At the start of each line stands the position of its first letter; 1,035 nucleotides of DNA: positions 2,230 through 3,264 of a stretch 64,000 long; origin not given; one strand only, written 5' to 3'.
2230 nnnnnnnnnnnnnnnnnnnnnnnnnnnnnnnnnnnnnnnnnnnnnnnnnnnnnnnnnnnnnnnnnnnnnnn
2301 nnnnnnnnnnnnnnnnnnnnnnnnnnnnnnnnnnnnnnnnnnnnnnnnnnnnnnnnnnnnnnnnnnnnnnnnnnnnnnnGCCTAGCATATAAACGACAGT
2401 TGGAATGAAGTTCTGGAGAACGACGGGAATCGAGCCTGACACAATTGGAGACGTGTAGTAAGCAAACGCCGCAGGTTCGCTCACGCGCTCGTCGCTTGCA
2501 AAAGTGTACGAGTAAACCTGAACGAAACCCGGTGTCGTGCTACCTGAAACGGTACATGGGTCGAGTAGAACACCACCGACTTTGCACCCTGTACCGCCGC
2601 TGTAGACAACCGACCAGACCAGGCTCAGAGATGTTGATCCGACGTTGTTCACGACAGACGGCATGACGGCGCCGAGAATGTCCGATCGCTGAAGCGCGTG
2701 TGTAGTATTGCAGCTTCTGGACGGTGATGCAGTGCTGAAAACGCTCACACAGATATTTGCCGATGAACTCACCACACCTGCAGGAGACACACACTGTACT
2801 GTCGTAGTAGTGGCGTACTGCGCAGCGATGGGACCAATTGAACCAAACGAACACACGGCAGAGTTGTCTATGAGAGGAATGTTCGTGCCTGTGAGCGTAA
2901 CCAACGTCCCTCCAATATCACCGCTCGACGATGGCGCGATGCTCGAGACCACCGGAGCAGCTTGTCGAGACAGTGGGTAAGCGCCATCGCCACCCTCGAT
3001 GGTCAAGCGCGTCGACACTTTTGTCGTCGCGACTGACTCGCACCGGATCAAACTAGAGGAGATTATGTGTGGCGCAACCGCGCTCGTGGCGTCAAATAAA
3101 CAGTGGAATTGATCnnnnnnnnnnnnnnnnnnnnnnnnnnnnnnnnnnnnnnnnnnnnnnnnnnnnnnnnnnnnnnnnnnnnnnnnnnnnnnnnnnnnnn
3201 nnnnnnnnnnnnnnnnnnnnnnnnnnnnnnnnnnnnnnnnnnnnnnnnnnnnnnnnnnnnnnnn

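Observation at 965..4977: Near-perfect 2.2-kb tandem segmental duplication inside a giant IPT/TIG gene; the lower copy has a 449-bp deletion that breaks the frame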

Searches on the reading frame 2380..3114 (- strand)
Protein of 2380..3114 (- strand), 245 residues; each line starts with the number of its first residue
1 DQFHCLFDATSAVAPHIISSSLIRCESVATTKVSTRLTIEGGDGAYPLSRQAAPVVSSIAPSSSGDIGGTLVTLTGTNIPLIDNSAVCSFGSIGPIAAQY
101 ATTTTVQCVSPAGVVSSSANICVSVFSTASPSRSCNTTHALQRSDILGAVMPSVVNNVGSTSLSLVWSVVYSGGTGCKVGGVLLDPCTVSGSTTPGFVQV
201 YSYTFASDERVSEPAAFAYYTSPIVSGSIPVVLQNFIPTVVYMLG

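Call 30: find_homologous_proteins(query=window:2380-3114:-, max_evalue=1e-20)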
Query window:2380-3114:- (245 aa): 2 proteins with E <= 1e-20 among 1129 candidates.
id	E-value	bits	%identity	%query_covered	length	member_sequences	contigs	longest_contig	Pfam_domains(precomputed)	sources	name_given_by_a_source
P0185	4.5e-38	149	67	46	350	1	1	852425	PF01833.31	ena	-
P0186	1.0e-32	132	49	74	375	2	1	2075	PF01833.31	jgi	jgi:hypothetical protein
